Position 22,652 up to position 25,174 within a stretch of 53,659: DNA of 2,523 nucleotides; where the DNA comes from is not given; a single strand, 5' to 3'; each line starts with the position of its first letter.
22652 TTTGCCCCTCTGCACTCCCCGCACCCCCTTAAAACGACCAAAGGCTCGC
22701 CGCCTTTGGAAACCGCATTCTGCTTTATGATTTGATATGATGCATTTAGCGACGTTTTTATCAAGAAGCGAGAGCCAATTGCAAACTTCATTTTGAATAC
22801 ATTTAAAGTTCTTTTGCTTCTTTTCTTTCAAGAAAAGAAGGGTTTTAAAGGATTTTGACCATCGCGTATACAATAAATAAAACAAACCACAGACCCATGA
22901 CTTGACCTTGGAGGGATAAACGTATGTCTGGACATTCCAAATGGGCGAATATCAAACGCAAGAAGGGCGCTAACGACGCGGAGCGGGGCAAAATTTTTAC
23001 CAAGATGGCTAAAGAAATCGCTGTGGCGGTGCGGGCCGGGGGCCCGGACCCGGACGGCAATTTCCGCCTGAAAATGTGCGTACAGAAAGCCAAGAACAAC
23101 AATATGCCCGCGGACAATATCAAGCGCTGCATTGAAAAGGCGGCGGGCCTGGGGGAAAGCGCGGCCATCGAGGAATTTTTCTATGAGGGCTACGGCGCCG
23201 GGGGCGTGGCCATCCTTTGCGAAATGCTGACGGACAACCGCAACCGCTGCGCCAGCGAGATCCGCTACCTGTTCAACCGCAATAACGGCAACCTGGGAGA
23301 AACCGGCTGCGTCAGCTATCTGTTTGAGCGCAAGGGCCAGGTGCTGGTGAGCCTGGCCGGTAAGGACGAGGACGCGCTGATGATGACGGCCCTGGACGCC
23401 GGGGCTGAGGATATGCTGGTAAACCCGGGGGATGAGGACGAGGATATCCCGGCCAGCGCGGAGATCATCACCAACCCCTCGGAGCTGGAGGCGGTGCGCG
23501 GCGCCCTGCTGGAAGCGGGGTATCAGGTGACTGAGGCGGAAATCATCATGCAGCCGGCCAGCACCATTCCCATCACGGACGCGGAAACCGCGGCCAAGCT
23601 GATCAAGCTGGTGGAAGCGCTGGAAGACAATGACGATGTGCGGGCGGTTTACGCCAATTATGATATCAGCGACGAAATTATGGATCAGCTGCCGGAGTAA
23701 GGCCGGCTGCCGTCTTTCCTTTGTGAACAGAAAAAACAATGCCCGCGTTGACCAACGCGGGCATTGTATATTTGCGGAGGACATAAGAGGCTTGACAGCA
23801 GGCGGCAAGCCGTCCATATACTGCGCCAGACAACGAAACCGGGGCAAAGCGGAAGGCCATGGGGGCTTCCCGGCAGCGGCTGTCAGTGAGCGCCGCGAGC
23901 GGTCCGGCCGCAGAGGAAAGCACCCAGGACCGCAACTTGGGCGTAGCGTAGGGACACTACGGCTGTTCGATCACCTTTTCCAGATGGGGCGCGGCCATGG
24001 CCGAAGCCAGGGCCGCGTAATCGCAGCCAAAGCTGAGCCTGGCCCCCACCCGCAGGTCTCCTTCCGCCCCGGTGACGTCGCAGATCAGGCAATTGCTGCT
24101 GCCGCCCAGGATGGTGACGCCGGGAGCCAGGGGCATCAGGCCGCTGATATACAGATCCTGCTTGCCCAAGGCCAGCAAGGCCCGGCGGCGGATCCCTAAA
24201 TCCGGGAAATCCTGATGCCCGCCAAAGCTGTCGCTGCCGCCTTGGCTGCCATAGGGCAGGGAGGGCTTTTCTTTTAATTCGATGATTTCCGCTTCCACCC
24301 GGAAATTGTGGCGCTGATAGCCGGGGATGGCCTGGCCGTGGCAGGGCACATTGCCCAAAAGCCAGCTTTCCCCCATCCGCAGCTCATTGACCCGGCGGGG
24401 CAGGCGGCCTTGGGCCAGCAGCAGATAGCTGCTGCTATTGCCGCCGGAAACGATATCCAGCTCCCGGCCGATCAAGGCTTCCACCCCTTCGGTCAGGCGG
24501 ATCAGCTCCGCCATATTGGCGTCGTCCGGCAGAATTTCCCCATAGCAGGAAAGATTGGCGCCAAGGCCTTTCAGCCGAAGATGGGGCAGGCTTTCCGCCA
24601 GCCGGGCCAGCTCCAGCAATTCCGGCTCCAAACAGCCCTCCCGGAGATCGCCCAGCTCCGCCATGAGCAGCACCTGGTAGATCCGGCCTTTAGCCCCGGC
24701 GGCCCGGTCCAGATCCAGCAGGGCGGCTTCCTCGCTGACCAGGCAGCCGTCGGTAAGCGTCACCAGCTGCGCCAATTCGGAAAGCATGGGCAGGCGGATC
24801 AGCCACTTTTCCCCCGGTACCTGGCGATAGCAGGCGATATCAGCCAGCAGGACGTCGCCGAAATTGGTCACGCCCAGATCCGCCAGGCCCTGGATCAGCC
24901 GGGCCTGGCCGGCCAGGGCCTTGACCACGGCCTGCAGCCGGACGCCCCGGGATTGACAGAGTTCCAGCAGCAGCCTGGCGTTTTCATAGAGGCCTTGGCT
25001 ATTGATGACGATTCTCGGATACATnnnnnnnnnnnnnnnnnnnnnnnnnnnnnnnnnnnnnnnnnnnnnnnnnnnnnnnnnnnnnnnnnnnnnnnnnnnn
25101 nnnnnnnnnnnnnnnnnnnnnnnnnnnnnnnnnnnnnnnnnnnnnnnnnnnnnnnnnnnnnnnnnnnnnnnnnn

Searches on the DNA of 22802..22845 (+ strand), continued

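Call 46: search_with_rna_model(model_id=R1, sources=[window, L001, L002, L003, L004, L005, L006, L007, L009, L010, L011, L012, L013, L014, L016, L017, L020, L021, L022, L023, L024, L025, L026, L027, L028, L029, L030, L031, L032, L034, L035, L036, L037, L038, L039, L040, L041, L042, L043, L044, L046, L047, L048, L049, L050, L051, L052, L054, L055, L056, L057, L058, L059, L060, L061, L064, L065, L066, L067, L068, L070, L071, L072, L073, L075, L076, L077, L078, L079, L080, L081, L082, L083, L084, L085, L086, L087, L088, L089, L090, L091, L093, L097, L098], max_evalue=0.00002, make_alignment=true)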
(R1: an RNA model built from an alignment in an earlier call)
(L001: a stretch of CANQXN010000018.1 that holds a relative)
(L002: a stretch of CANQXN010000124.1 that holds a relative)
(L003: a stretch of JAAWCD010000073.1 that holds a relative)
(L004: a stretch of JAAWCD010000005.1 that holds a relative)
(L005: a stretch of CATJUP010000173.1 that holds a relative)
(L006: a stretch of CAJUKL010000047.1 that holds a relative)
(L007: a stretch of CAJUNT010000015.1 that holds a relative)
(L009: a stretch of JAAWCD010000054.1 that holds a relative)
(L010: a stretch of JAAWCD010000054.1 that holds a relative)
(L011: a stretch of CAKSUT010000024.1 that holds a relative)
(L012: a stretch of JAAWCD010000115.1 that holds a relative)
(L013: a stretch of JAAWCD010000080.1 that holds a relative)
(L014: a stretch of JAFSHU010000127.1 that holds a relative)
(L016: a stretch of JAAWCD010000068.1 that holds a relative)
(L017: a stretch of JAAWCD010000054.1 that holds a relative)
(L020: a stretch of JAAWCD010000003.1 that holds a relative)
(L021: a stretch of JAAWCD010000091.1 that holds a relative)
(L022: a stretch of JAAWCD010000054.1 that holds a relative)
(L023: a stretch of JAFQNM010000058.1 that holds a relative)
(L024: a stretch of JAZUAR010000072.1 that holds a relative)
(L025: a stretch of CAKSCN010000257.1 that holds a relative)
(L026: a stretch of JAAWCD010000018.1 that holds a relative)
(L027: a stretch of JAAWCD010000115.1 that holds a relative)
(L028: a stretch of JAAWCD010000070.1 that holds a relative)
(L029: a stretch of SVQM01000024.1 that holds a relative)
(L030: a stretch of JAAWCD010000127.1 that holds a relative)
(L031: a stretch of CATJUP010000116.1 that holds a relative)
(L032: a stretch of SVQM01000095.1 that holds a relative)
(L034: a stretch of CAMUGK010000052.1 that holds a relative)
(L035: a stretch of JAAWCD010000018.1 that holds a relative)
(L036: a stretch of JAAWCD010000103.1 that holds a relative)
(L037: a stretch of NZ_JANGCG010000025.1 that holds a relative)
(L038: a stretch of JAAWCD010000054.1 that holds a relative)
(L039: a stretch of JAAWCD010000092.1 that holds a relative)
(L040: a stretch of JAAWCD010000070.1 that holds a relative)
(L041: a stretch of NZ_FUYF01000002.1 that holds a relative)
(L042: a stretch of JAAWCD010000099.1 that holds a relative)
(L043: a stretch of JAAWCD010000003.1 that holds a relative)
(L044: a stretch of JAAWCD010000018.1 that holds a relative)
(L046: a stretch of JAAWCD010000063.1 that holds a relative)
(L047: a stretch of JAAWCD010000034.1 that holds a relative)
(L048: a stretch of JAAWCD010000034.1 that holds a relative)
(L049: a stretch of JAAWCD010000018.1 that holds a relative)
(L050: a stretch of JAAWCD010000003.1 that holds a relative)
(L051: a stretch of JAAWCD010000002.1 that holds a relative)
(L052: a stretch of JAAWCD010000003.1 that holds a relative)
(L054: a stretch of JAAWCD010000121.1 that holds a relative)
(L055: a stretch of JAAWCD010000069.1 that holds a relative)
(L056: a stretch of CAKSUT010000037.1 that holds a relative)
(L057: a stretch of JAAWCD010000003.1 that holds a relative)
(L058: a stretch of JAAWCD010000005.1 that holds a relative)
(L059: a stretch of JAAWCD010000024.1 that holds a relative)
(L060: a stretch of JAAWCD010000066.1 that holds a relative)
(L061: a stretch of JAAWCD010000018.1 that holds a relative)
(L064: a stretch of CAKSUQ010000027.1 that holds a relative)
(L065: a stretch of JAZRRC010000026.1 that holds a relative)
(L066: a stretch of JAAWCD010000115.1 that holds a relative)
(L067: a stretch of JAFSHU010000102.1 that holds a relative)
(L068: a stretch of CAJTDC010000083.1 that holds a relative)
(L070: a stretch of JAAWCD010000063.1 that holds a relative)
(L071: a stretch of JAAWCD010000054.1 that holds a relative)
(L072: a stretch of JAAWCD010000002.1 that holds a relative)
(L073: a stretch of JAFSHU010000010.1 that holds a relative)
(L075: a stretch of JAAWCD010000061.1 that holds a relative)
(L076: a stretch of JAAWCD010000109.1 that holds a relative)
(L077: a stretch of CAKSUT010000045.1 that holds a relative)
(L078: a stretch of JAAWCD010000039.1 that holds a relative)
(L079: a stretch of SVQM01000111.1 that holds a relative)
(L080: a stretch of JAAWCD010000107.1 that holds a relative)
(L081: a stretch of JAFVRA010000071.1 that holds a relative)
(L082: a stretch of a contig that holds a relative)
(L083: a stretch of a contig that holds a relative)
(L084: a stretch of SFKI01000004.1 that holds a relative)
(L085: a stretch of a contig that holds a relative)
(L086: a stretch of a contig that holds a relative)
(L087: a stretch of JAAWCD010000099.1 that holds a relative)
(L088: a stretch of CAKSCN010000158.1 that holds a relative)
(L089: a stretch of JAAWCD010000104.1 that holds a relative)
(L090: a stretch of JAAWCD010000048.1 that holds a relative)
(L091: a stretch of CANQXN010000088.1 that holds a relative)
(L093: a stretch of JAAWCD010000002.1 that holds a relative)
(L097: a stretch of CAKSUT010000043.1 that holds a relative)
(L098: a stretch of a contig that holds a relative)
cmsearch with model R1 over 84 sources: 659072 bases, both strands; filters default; matches with E-value up to 0.00002: 147.
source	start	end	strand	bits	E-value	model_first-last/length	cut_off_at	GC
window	22802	22845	+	71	8.2e-11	1-44/44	no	0.27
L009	2778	2821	-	70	1.2e-10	1-44/44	no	0.27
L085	430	473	-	69.9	1.3e-10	1-44/44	no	0.25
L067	774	817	+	69.7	1.5e-10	1-44/44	no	0.3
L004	1503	1546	+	69.7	1.5e-10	1-44/44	no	0.25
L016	3587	3630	+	69.7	1.5e-10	1-44/44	no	0.25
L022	4115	4158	-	69.7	1.5e-10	1-44/44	no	0.25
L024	6202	6245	+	69.7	1.5e-10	1-44/44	no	0.25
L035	3609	3652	+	69.7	1.5e-10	1-44/44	no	0.25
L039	4358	4401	-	69.7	1.5e-10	1-44/44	no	0.25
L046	4819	4862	+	69.7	1.5e-10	1-44/44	no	0.25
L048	5346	5389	+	69.7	1.5e-10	1-44/44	no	0.25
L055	4123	4166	+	69.7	1.5e-10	1-44/44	no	0.25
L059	2211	2254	+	69.7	1.5e-10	1-44/44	no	0.25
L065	3634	3677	+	69.7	1.5e-10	1-44/44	no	0.25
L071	7356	7399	+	69.7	1.5e-10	1-44/44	no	0.25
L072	1904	1947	+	69.7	1.5e-10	1-44/44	no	0.25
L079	4579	4622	-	69.7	1.5e-10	1-44/44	no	0.25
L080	2687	2730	-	69.7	1.5e-10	1-44/44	no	0.25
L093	3054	3097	+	69.7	1.5e-10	1-44/44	no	0.25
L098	3404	3447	-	69.7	1.5e-10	1-44/44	no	0.25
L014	4181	4224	+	69.6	1.5e-10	1-44/44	no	0.25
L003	2439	2482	-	69.5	1.6e-10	1-44/44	no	0.25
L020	4031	4074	-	69.5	1.6e-10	1-44/44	no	0.25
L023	1014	1057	+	69.5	1.6e-10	1-44/44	no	0.25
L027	2747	2790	+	69.5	1.6e-10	1-44/44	no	0.25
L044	2699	2742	-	69.5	1.6e-10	1-44/44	no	0.25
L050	945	988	-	69.5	1.6e-10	1-44/44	no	0.25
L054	5845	5888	-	69.5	1.6e-10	1-44/44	no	0.25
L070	5238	5281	+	69.5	1.6e-10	1-44/44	no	0.25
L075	1842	1885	-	69.5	1.6e-10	1-44/44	no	0.25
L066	7316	7359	-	69.1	1.9e-10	1-44/44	no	0.27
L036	5820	5863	-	69.1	1.9e-10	1-44/44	no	0.25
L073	1639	1682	-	68.7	2.3e-10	1-44/44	no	0.3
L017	6338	6381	+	68.5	2.5e-10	1-44/44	no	0.3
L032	7426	7469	+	68.2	2.9e-10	1-44/44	no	0.23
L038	3953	3996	+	67.9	3.2e-10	1-44/44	no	0.25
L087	173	216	+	67.8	3.3e-10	1-44/44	no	0.27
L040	4185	4228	+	67.8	3.4e-10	1-44/44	no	0.27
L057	3203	3246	-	67.8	3.4e-10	1-44/44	no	0.27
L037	2192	2235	+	67.6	3.7e-10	1-44/44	no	0.23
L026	701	744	-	67.4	4.1e-10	1-44/44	no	0.27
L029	2884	2927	-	67.3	4.3e-10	1-44/44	no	0.27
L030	5534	5577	+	67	5e-10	1-44/44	no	0.25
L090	712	755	+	66.6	5.8e-10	1-44/44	no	0.25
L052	1005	1048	+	66.6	6e-10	1-44/44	no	0.32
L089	5326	5369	+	66.5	6e-10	1-44/44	no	0.23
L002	1522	1565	-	66.3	6.8e-10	1-44/44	no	0.32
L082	839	882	+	66.1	7.3e-10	1-44/44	no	0.39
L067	588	631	+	66.1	7.4e-10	1-44/44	no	0.3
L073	4141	4184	+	66.1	7.4e-10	1-44/44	no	0.3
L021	2270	2313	-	66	7.6e-10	1-44/44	no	0.25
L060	1463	1506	-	66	7.6e-10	1-44/44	no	0.23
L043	3027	3070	+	65.9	8.2e-10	1-44/44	no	0.25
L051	7505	7548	+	65.8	8.5e-10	1-44/44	no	0.25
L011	6810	6853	-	65.6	9.4e-10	1-44/44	no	0.32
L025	118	161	+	65.6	9.4e-10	1-44/44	no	0.32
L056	3918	3961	-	65.6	9.4e-10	1-44/44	no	0.32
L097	3081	3124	-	65.6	9.4e-10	1-44/44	no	0.32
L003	175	218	+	65.5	9.5e-10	1-44/44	no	0.27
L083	2817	2860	-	65.5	9.6e-10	1-44/44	no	0.32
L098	5655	5698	-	65.4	1e-09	1-44/44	no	0.27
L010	3714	3757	-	65.4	1e-09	1-44/44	no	0.25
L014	5562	5605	-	65.4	1e-09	1-44/44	no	0.34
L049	3515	3558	-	65.3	1e-09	1-44/44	no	0.3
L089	7859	7902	-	65.3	1e-09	1-44/44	no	0.27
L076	215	258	+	65.3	1.1e-09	1-44/44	no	0.25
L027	5680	5723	-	65.2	1.1e-09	1-44/44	no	0.3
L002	1219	1262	-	65.2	1.1e-09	1-44/44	no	0.3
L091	1842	1885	+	65.2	1.1e-09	1-44/44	no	0.3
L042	3324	3367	-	65.1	1.1e-09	1-44/44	no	0.27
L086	7866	7909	-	64.9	1.3e-09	1-44/44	no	0.23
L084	2642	2685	+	64.8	1.3e-09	1-44/44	no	0.32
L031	7750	7793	+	64.7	1.4e-09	1-44/44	no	0.27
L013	1890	1933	+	64.4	1.6e-09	1-44/44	no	0.23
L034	4093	4136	+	64.4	1.6e-09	1-44/44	no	0.25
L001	803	846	-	64.1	1.9e-09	1-44/44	no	0.3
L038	1419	1462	+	64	1.9e-09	1-44/44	no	0.3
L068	1165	1208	-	63.8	2.1e-09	1-44/44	no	0.2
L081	2333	2376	+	63.5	2.4e-09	1-44/44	no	0.23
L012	7263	7306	+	63.4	2.5e-09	1-44/44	no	0.25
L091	901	944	+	63.2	2.7e-09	1-44/44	no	0.3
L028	838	881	+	63.2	2.8e-09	1-44/44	no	0.3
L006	1163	1206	-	63.1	2.9e-09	1-44/44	no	0.34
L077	394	437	+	62.8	3.3e-09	1-44/44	no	0.32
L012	3083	3126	+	62.7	3.5e-09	1-44/44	no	0.32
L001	753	796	-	62.3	4e-09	1-44/44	no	0.27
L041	6045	6088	+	62.2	4.3e-09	1-44/44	no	0.27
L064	5096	5139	-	62.2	4.3e-09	1-44/44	no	0.27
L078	7032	7075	+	62.1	4.6e-09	1-44/44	no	0.27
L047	3607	3650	-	60.8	8.2e-09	1-44/44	no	0.3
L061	7080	7123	-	60.5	9.1e-09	1-44/44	no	0.27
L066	5834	5877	-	60.5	9.4e-09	1-44/44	no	0.27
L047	7219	7262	+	60.3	1e-08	1-44/44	no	0.3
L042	1607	1650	-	58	2.9e-08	1-44/44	no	0.34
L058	5754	5797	-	56.4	6e-08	1-44/44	no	0.32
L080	4749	4792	+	54.6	1.4e-07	1-44/44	no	0.34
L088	2250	2291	+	54.4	1.5e-07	1-44/44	no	0.31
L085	5867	5910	+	54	1.8e-07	1-44/44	no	0.3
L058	1322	1366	+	51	6.9e-07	1-44/44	no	0.31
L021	4670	4716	+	50.9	7.2e-07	1-44/44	no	0.23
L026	4050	4096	+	50.9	7.2e-07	1-44/44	no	0.23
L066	293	339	-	50.9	7.2e-07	1-44/44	no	0.23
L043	7701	7744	+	50.9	7.3e-07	1-44/44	no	0.3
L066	5930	5976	+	50.8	7.6e-07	1-44/44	no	0.23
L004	5077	5123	-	50.5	8.5e-07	1-44/44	no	0.26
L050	4231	4276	-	50.5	8.7e-07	1-44/44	no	0.28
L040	4105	4151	-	49.7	1.3e-06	1-44/44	no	0.26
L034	230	273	+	49.5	1.4e-06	1-44/44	no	0.27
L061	4766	4812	+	49.1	1.6e-06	1-44/44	no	0.26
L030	3621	3664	-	49.1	1.6e-06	1-44/44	no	0.3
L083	6857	6903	+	49.1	1.6e-06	1-44/44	no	0.3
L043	5161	5207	-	48.7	1.9e-06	1-44/44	no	0.28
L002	1321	1365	-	48.5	2.1e-06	1-44/44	no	0.38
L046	4739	4785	-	48.4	2.3e-06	1-44/44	no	0.3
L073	6168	6211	-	48.3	2.3e-06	1-44/44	no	0.39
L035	1110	1156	+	48.1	2.6e-06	1-44/44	no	0.23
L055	4043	4088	-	48.1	2.6e-06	1-44/44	no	0.28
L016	5179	5225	-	47.5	3.4e-06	1-44/44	no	0.3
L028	5640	5686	-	47.2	3.8e-06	1-44/44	no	0.3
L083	6974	7020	+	46.7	4.8e-06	1-44/44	no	0.26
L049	984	1030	-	46.6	5e-06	1-44/44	no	0.26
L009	250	296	-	46.6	5.1e-06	1-44/44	no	0.32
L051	4629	4672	+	46.5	5.3e-06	1-44/44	no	0.32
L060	3655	3701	-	46.3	5.9e-06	1-44/44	no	0.26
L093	2972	3018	-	46.1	6.2e-06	1-44/44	no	0.26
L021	6009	6058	-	46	6.7e-06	1-44/44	no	0.24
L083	6742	6787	+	46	6.8e-06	1-44/44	no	0.28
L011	384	426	+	45.8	7.1e-06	1-44/44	no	0.33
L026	1353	1396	+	45.7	7.7e-06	1-44/44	no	0.32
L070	4640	4686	+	45.3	9.3e-06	1-44/44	no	0.23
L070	2000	2046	-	45.1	9.8e-06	1-44/44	no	0.28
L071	1827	1872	+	44.9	1.1e-05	1-44/44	no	0.26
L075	4873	4919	+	44.8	1.1e-05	1-44/44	no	0.28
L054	5923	5969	+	44.5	1.3e-05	1-44/44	no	0.28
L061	1468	1514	+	44.5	1.3e-05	1-44/44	no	0.28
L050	4311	4357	+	44.4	1.3e-05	1-44/44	no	0.28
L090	7185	7231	+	43.8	1.8e-05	1-44/44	no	0.26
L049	2320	2366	+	43.8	1.8e-05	1-44/44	no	0.26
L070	6534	6580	-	43.8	1.8e-05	1-44/44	no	0.26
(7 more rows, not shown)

Alignment A3: 147 matches aligned to the model, 68 columns, each read 5' to 3' on its own strand. Consensus structure (alignment columns), stored with it:
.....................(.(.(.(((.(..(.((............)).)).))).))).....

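Call 60: search_with_rna_model(model_id=R1, sources=[L183, L184, L185, L186, L187], max_evalue=1, filters=off)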
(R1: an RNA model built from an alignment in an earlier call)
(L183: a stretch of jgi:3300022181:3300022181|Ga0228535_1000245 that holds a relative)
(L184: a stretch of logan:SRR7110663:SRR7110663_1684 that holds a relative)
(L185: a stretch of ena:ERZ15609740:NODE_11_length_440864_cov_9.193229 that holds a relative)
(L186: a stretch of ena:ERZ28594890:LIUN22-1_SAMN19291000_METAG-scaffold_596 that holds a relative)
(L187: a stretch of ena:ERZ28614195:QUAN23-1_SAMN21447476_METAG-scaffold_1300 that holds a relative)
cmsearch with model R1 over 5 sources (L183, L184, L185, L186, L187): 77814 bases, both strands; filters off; matches with E-value up to 1: 11.
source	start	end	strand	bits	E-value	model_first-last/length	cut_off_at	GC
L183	18684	18727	-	54.2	1.9e-08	1-44/44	no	0.32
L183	4885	4928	-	54.2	1.9e-08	1-44/44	no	0.3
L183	1121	1163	-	52.2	4.6e-08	1-44/44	no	0.26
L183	5050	5093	+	45.8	8.5e-07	1-44/44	no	0.34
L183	18879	18915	+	35.5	9.2e-05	1-44/44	no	0.32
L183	1126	1149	+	25.9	0.007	16-39/44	no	0.29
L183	18882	18919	-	25.7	0.0077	1-44/44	no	0.34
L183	4890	4913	+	23.3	0.022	16-39/44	no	0.25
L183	18681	18717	+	21.1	0.062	1-44/44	no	0.3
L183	1192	1228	+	18.3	0.22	1-44/44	no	0.38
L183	5065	5088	-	15.8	0.69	16-39/44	no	0.33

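Call 75: search_with_rna_model(model_id=R1, sources=[L188, L189], max_evalue=1, filters=off)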
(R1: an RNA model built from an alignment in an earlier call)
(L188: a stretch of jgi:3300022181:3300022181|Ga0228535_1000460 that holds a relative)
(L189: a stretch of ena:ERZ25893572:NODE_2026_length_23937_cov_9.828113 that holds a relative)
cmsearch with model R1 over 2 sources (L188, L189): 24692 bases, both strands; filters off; matches with E-value up to 1: 10.
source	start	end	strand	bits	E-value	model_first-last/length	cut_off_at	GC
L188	3937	3980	-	69.7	5.4e-12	1-44/44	no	0.23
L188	137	180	+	57.6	1.3e-09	1-44/44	no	0.3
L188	4098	4141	+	52.2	1.5e-08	1-44/44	no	0.32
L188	3934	3970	+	30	0.00036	1-44/44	no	0.22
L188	147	183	-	22.2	0.012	1-44/44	no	0.32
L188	4113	4136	-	22.2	0.012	16-39/44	no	0.38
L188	4009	4061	+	19.9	0.034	1-44/44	no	0.25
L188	9926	9968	+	16.4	0.17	1-44/44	no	0.44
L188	4023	4070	-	14.3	0.43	1-44/44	no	0.29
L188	1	13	-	13.7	0.55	1-44/44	no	0.15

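Call 107: search_with_rna_model(model_id=R1, sources=[L190, L191], max_evalue=1, filters=off)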
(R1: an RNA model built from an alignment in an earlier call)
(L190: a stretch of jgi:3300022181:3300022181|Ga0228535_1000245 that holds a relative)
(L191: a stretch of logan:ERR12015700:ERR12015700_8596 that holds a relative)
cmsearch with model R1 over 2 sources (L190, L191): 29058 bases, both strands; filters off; matches with E-value up to 1: 6.
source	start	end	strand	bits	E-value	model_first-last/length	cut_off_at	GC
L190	3196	3239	+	65.7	3.9e-11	1-44/44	no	0.36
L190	3030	3073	-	54.2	7.2e-09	1-44/44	no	0.34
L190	3206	3243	-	28.5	0.0008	1-44/44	no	0.37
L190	4686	4722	-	21.8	0.017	8-44/44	no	0.46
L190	3035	3058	+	18.1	0.09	16-39/44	no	0.42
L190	4691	4714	+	13.1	0.85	16-39/44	no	0.42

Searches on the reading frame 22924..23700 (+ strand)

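Call 16: search_protein_families(library=pfam, proteins=[window:22924-23700:+])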
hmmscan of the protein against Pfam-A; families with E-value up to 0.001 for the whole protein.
window:22924-23700:+ (258 aa): 2 families
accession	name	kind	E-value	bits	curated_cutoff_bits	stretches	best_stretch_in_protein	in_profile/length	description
PF01709.26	Transcrip_reg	-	9.8e-56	188.3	27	1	83-246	2-160/160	TACO1/YebC second and third domain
PF20772.2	TACO1_YebC_N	-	2.3e-32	111.7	36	1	5-75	1-72/73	TACO1/YebC protein N-terminal domain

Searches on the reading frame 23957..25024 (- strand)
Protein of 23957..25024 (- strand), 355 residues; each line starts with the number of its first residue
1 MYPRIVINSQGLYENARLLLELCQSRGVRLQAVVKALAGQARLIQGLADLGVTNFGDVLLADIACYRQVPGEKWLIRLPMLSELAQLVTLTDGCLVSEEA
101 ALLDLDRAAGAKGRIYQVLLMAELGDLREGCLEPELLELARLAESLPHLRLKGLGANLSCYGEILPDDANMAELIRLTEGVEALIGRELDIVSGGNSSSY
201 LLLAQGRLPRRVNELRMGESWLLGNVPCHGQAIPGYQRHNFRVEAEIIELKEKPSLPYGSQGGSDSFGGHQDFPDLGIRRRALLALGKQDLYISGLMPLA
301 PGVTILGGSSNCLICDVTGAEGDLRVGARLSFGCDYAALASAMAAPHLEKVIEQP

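Call 86: search_protein_families(library=pfam, proteins=[window:23957-25024:-])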
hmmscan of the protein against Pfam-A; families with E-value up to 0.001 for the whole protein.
window:23957-25024:- (355 aa): 1 family
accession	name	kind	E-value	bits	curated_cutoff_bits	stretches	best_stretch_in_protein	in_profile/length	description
PF01168.26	Ala_racemase_N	-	1.7e-18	67.6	24.1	1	7-219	1-213/220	Alanine racemase, N-terminal domain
